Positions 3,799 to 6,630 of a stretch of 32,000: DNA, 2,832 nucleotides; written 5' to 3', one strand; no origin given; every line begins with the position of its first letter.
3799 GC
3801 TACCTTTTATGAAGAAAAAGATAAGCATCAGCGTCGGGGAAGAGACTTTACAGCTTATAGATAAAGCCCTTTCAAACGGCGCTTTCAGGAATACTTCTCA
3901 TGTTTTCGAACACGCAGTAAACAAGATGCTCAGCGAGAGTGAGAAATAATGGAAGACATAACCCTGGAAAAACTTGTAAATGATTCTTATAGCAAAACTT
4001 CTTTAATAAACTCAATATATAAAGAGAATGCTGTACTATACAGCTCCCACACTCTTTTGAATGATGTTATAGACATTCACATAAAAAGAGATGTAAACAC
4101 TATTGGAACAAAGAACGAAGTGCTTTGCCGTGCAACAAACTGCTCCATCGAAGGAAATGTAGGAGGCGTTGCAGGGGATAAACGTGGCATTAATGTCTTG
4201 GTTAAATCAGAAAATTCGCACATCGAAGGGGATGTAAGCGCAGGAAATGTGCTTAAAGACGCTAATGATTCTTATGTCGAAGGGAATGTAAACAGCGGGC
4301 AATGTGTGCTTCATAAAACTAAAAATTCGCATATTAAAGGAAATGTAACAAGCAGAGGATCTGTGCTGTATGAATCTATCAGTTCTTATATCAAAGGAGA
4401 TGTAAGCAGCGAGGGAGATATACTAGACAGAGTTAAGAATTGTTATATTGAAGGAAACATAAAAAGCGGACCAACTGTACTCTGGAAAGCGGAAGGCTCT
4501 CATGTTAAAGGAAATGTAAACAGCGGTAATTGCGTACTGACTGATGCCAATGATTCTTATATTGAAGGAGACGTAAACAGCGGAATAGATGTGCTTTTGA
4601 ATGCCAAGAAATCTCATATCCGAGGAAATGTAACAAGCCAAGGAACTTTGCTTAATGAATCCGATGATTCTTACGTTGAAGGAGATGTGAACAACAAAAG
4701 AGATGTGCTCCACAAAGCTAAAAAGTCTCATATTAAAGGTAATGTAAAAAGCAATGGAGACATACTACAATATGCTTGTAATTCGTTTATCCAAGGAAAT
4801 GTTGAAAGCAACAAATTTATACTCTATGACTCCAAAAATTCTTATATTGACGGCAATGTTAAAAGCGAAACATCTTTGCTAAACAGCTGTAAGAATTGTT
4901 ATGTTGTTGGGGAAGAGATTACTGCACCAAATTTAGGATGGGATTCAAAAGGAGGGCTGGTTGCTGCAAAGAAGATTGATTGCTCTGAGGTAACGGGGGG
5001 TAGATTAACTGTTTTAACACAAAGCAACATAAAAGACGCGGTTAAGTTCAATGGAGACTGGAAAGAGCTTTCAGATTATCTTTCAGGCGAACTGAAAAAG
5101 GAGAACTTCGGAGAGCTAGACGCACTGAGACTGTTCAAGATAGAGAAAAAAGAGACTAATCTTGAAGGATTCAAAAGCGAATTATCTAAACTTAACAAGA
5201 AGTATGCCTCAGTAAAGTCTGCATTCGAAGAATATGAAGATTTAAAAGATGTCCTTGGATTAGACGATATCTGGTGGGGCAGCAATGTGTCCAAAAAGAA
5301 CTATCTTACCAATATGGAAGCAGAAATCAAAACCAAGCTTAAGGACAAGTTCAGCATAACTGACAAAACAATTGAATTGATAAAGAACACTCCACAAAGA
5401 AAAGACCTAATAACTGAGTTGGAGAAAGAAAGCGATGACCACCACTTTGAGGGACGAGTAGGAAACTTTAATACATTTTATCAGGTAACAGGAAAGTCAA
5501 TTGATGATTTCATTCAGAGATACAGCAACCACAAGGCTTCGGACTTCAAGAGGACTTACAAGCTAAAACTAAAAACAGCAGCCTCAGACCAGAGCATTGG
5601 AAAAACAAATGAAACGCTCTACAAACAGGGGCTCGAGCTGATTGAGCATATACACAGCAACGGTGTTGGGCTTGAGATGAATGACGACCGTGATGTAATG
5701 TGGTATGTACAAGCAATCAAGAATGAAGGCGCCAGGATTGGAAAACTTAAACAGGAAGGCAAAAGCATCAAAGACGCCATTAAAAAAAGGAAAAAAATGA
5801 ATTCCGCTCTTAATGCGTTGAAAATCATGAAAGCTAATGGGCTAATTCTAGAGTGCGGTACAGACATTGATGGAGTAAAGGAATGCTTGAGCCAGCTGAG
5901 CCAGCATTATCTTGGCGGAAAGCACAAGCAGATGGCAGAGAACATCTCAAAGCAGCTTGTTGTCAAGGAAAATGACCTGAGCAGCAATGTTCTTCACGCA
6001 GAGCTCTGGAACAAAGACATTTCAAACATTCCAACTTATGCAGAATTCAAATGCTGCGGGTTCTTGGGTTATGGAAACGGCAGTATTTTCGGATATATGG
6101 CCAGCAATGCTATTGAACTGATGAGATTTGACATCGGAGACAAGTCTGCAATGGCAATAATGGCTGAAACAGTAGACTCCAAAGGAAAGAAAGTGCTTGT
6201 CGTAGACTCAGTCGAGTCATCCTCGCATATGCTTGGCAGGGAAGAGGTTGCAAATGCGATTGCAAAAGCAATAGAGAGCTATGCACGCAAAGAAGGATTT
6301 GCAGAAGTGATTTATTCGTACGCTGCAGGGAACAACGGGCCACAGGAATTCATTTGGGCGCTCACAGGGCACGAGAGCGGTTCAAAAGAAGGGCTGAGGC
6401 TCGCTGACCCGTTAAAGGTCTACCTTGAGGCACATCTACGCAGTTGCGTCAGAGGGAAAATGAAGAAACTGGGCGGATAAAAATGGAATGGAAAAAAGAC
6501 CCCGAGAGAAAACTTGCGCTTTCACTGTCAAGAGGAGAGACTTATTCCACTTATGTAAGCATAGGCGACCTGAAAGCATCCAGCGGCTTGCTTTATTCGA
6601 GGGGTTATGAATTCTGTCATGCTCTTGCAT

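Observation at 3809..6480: RHH protein translationally coupled to an 843-aa beta-solenoid / coiled-coil / unknown-domain protein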

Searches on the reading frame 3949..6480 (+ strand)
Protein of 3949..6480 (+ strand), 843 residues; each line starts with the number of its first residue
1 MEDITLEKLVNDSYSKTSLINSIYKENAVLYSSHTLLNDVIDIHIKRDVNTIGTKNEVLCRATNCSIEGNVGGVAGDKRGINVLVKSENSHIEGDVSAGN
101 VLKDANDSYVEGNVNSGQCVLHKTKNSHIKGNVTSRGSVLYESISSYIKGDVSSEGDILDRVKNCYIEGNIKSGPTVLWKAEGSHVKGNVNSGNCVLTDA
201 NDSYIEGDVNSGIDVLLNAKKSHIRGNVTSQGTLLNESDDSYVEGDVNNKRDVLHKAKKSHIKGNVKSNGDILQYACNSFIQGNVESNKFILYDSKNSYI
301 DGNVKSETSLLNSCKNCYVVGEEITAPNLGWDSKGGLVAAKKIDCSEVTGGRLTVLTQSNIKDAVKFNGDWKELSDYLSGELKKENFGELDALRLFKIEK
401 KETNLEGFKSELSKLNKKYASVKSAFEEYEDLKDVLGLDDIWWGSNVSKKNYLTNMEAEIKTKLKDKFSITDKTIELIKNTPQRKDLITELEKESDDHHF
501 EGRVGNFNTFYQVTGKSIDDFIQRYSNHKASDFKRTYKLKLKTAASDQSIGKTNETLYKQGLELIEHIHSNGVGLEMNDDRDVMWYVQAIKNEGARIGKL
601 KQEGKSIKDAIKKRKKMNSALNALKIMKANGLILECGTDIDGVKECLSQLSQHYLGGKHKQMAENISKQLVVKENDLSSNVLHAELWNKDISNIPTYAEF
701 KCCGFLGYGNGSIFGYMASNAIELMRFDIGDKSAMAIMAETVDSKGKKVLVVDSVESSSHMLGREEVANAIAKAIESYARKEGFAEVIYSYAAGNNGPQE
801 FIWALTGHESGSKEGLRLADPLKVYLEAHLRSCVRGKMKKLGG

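Call 6: search_protein_families(library=pfam, proteins=[window:3949-6480:+], max_evalue=0.01)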
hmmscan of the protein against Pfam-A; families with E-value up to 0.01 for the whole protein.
window:3949-6480:+ (843 aa): 1 family
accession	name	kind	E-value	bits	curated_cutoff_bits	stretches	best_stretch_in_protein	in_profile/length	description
PF04519.19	Bactofilin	-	1.2e-05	25.9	27.9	0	147-231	8-83/98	Polymer-forming cytoskeletal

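Call 9: find_homologous_proteins(query=window:3949-6477:+, max_evalue=0.001)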
Query window:3949-6477:+ (843 aa): 5 proteins with E <= 0.001 among 8000 candidates.
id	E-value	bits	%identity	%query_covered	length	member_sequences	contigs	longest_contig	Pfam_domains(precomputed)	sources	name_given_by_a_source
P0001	0.0e+0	1869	100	100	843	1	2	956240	-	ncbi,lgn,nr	ncbi:MAG: hypothetical protein PHC66_02850 [Candidatus Nanoarchaeia archaeon]|nr:hypothetical protei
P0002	4.2e-261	887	52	89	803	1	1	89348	PF21786.4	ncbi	-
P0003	2.8e-94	335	35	81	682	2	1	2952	-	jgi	jgi:hypothetical protein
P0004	5.9e-57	212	42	40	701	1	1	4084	PF04519.20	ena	-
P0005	2.8e-49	186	39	35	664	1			-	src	-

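Call 11: search_protein_families(library=pfam, proteins=[P0002, P0003, P0004, P0005], max_evalue=0.1)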
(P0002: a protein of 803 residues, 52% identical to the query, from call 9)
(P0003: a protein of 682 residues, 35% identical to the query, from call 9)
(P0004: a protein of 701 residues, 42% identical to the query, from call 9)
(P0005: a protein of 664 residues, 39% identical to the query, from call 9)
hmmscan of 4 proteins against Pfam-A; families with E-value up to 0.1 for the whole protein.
P0002 (803 aa): 2 families
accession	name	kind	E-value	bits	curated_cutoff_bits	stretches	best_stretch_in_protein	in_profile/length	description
PF21786.3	Bflower_3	-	5.3e-09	36.5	34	2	93-199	3-114/125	6-fold beta flower protein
PF18470.6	Cas9_a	-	0.009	16.1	26.9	1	438-521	125-206/221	Cas9 alpha-helical lobe domain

P0003 (682 aa): 0 families

P0004 (701 aa): 1 family
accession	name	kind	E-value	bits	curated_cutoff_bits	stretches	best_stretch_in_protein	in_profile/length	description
PF04519.19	Bactofilin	-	2.8e-06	27.9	27.9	1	33-96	23-83/98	Polymer-forming cytoskeletal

P0005 (664 aa): 1 family
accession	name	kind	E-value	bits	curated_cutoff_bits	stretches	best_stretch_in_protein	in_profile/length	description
PF04519.19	Bactofilin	-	0.00047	20.8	27.9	1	12-95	21-97/98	Polymer-forming cytoskeletal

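Call 13: find_encoding_contigs(protein=P0002, flank=10000, max_places=3)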
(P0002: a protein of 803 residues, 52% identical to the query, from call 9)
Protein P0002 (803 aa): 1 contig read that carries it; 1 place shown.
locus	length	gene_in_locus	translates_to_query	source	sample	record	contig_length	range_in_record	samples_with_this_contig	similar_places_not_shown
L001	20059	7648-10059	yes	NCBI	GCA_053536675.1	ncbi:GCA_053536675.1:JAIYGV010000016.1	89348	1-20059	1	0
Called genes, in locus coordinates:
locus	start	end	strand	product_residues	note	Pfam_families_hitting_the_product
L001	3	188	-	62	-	?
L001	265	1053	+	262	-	PF01048:PNP_UDP_1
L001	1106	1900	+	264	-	-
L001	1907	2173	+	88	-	-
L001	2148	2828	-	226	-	PF01902:Diphthami_syn_2_N, PF28410:Diphthami_syn_2_C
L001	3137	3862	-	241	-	PF07998:Peptidase_M54 (faint)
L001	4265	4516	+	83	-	PF24266:HTH_HVO_0163_N (weak)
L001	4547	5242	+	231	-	-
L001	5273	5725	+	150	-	PF00293:NUDIX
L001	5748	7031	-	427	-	PF13173:AAA_14, PF13635:DUF4143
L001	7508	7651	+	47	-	-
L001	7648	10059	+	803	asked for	PF21786:Bflower_3 (faint)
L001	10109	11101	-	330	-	-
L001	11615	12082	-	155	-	PF00571:CBS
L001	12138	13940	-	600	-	PF00324:AA_permease, PF13520:AA_permease_2, PF01209:Ubie_methyltran, PF13489:Methyltransf_23, PF13847:Methyltransf_31, PF08241:Methyltransf_11, PF08242:Methyltransf_12, PF13649:Methyltransf_25, +2 more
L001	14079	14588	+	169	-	PF01996:F420_ligase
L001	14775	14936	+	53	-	PF17991:Thioredoxin_10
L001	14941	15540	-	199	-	PF02245:Pur_DNA_glyco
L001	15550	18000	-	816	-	PF00176:SNF2-rel_dom, PF00270:DEAD, PF04851:ResIII, PF00271:Helicase_C, PF08241:Methyltransf_11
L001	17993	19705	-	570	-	PF21927:McpB_HAMP_2 (faint), PF07862:Nif11 (faint)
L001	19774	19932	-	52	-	-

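Call 15: find_encoding_contigs(protein=P0003, flank=10000, max_places=3)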
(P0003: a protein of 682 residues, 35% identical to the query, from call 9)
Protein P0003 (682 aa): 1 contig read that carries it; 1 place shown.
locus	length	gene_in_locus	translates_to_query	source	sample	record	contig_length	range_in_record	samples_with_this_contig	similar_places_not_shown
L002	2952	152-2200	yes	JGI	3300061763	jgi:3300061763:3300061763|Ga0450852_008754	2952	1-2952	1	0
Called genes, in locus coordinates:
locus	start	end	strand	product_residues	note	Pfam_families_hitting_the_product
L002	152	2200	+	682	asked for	-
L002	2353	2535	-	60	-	-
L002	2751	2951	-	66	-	?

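Call 16: find_encoding_contigs(protein=P0004, flank=10000, max_places=3)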
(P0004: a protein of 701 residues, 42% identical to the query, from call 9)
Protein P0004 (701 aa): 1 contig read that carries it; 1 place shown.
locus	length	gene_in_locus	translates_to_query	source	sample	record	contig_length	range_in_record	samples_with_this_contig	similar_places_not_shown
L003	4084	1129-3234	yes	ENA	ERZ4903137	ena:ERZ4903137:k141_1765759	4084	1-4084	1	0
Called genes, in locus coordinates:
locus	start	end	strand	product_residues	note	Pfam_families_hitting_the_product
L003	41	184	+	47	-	-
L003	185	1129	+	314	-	-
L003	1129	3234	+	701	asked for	PF04519:Bactofilin (faint)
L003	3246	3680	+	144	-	-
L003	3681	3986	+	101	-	-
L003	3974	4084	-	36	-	?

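Call 24: search_protein_families(library=ncbifam, proteins=[window:3949-6480:+, L001:7508-7651:+], max_evalue=0.1)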
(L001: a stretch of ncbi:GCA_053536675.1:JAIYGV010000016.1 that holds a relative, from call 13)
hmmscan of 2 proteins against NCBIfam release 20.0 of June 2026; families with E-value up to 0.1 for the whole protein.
window:3949-6480:+ (843 aa): 0 families

L001:7508-7651:+ (47 aa): 0 families

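Call 30: search_protein_families(library=padloc, proteins=[window:3949-6480:+], max_evalue=0.01)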
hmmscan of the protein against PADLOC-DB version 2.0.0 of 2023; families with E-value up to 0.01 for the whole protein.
window:3949-6480:+ (843 aa): 0 families

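Call 31: search_protein_families(library=phrogs, proteins=[window:3949-6480:+], max_evalue=0.01)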
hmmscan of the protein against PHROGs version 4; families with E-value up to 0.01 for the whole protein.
window:3949-6480:+ (843 aa): 1 family
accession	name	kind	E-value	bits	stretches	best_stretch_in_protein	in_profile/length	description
phrog_1383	-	head and packaging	0.0042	17.7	0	444-506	25-87/187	virion structural protein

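Call 32: predict_structure(alignment_id=A1)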
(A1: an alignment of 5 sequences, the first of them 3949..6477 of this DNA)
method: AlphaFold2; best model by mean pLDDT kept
length: 843 residues; sequences in the alignment: 5
mean_pLDDT: 70.1   pTM: 0.48
mean pLDDT of the five models: 70.1, 70.1, 66.7, 65.2, 63.3
residues with pLDDT >= 90: 198; 70-90: 298; 50-70: 126; < 50: 221
segments of 3 or more residues with pLDDT < 50: 1-35, 74-78, 384-392, 397-399, 419-471, 473-549, 675-679, 688-694, 706-713, 793-798, 821-828
pLDDT, mean of each block of 10 residues (from residue 1): 35 36 38 53 74 62 81 56 82 85 92 90 96 94 97 96 97 95 97 95 97 94 97 94 96 93 95 92 94 89 91 84 89 77 75 79 83 81 47 50 79 61 41 37 38 42 36 45 40 32 28 34 30 38 43 77 83 70 74 85 83 82 77 68 72 76 75 51 60 49 46 51 71 73 82 67 69 83 84 48 76 69 46 72 61
secondary structure, 60 per line:
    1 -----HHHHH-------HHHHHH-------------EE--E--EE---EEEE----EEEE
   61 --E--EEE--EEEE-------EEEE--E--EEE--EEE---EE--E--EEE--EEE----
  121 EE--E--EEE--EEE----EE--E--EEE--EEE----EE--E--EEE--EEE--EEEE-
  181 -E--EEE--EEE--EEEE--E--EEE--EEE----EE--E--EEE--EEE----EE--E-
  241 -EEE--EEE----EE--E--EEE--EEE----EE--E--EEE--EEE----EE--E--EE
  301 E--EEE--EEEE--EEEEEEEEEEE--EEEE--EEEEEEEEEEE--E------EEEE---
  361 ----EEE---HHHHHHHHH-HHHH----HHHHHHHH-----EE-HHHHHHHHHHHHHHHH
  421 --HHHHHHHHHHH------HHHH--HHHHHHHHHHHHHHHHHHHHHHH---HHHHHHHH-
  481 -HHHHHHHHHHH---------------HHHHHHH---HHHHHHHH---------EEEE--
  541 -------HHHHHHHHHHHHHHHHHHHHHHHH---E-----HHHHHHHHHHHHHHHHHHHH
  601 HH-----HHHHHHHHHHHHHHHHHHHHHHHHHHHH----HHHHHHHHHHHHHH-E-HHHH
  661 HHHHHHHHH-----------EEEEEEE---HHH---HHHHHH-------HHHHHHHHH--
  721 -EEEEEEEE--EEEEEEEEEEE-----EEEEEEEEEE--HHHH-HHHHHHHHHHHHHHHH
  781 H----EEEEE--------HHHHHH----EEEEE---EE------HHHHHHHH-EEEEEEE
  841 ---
elements in order (helices of 4 or more, strands of 3 or more residues): H6-10 H18-23 E49-52 E57-60 E66-68 E71-74 E82-85 E91-93 E96-98 E109-111 E114-116 E128-130 E133-135 E147-149 E152-154 E166-168 E171-173 E176-179 E185-187 E190-192 E195-198 E204-206 E209-211 E223-225 E228-230 E242-244 E247-249 E261-263 E266-268 E280-282 E285-287 E299-301 E304-306 E309-312 E315-325 E328-331 E334-344 E354-357 E365-367 H371-379 H381-384 H389-396 H405-420 H423-433 H440-443 H446-468 H472-479 H482-492 H508-514 H518-525 E535-538 H548-571 H581-602 H608-635 H640-653 H657-669 E681-687 H697-702 H710-718 E722-729 E732-742 E748-757 H760-763 H765-781 E786-790 H799-804 E809-813 H825-832 E834-840

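Call 37: fold_search(model_id=the predicted structure, library=pdb)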
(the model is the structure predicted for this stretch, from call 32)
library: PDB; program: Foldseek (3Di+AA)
matches with E <= 10: 268; with E <= 0.001: 0
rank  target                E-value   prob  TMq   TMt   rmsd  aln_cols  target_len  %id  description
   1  2ygw_B                9.2e-03  0.99  0.13  0.22  20.5       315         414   13  Crystal structure of human MCD (released 2012-02-15)
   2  2ygw_A                2.4e-02  0.96  0.14  0.24  20.1       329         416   13  Crystal structure of human MCD (released 2012-02-15)
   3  5jq4_B                1.2e-01  0.99  0.12  0.53   7.0       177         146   10  Structure of a GNAT acetyltransferase SACOL1063 from Staphylococcus aureus (released 2016-06-29)
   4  8ja4                  1.3e-01  0.30  0.14  0.20  12.9       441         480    8  Structure of the alginate epimerase/lyase (released 2024-05-08)
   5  5u08_A                1.4e-01  1.00  0.11  0.52   5.3       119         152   13  Crystal structure of an aminoglycoside acetyltransferase meta-AAC0020 from an uncultured soil metagenomic sample in co (released 2017-02-08)
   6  9obo_A                1.7e-01  0.99  0.10  0.12   4.4       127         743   14  Crystal structure of Mycobacterium tuberculosis isocitrate lyase 2 fixed in the apo form with disulfide bonds (released 2026-03-18)
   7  5f46_A                1.9e-01  0.98  0.12  0.55   7.2       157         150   11  Crystal structure of an aminoglycoside acetyltransferase meta-AAC0020 from an uncultured soil metagenomic sample, apoe (released 2015-12-16)
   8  6edz_A                2.1e-01  0.99  0.08  0.09   3.0        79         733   14  Crystal structure of Mycobacterium tuberculosis ICL2 in complex with acetyl-CoA, form I (released 2019-08-14)
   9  6ee1_B                2.3e-01  0.99  0.08  0.09   3.0        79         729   16  Crystal structure of Mycobacterium tuberculosis ICL2 in complex with acetyl-CoA (released 2019-08-14)
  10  6edz_B                2.3e-01  0.99  0.08  0.09   3.0        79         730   14  Crystal structure of Mycobacterium tuberculosis ICL2 in complex with acetyl-CoA, form I (released 2019-08-14)
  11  9obo_D                2.3e-01  0.98  0.08  0.08   3.0        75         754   16  Crystal structure of Mycobacterium tuberculosis isocitrate lyase 2 fixed in the apo form with disulfide bonds (released 2026-03-18)
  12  3fb3_B                2.3e-01  0.97  0.11  0.47   5.0       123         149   14  Crystal Structure of Trypanosoma Brucei Acetyltransferase, Tb11.01.2886 (released 2008-11-25)
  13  8g8k                  2.4e-01  0.98  0.08  0.35   3.5        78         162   17  Crystal structure of Rv1916 (residues 233-398) (released 2023-06-07)
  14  8egr_A                2.4e-01  0.63  0.20  0.26  10.3       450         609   13  Upper tail structure of Staphylococcus phage Andhra (released 2022-12-14)
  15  6ee1_C                2.6e-01  0.99  0.08  0.09   3.0        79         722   16  Crystal structure of Mycobacterium tuberculosis ICL2 in complex with acetyl-CoA (released 2019-08-14)
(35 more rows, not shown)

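Call 45: search_protein_families(library=pfam, alignment_id=A3, max_evalue=0.001)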
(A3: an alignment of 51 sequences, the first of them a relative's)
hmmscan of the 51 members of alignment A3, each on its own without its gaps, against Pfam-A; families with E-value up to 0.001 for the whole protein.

A. member 1, P0001 (843 aa): 1 family
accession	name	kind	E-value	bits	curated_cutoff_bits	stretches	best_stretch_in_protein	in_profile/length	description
PF04519.19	Bactofilin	-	1.2e-05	25.9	27.9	0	147-231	8-83/98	Polymer-forming cytoskeletal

B. families by the number of members that match (of 51 scanned): 17 families
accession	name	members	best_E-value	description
PF04519.19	Bactofilin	5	1.3e-09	Polymer-forming cytoskeletal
PF00583.31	Acetyltransf_1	4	4.1e-12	Acetyltransferase (GNAT) family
PF13508.13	Acetyltransf_7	2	7.2e-06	Acetyltransferase (GNAT) domain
PF13646.12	HEAT_2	1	6.3e-14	HEAT repeats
PF01602.26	Adaptin_N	1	4.2e-10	Adaptin N terminal region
PF21786.3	Bflower_3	1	5.3e-09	6-fold beta flower protein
PF20117.4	DUF6507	1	1.4e-07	Family of unknown function (DUF6507)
PF06577.17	EipA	1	4e-06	Envelope integrity protein A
PF15148.11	Apolipo_F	1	2.7e-05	Apolipoprotein F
PF17258.7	DUF5324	1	3.1e-05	Family of unknown function (DUF5324)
PF01480.22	PWI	1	4.6e-05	PWI domain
PF06062.16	UPF0231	1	7.3e-05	Uncharacterised protein family (UPF0231)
PF15508.11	NAAA-beta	1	0.00022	beta subunit of N-acylethanolamine-hydrolyzing acid amidase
PF09311.16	Rab5-bind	1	0.00028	Rabaptin-like protein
PF05099.18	TerB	1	0.00046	Tellurite resistance protein TerB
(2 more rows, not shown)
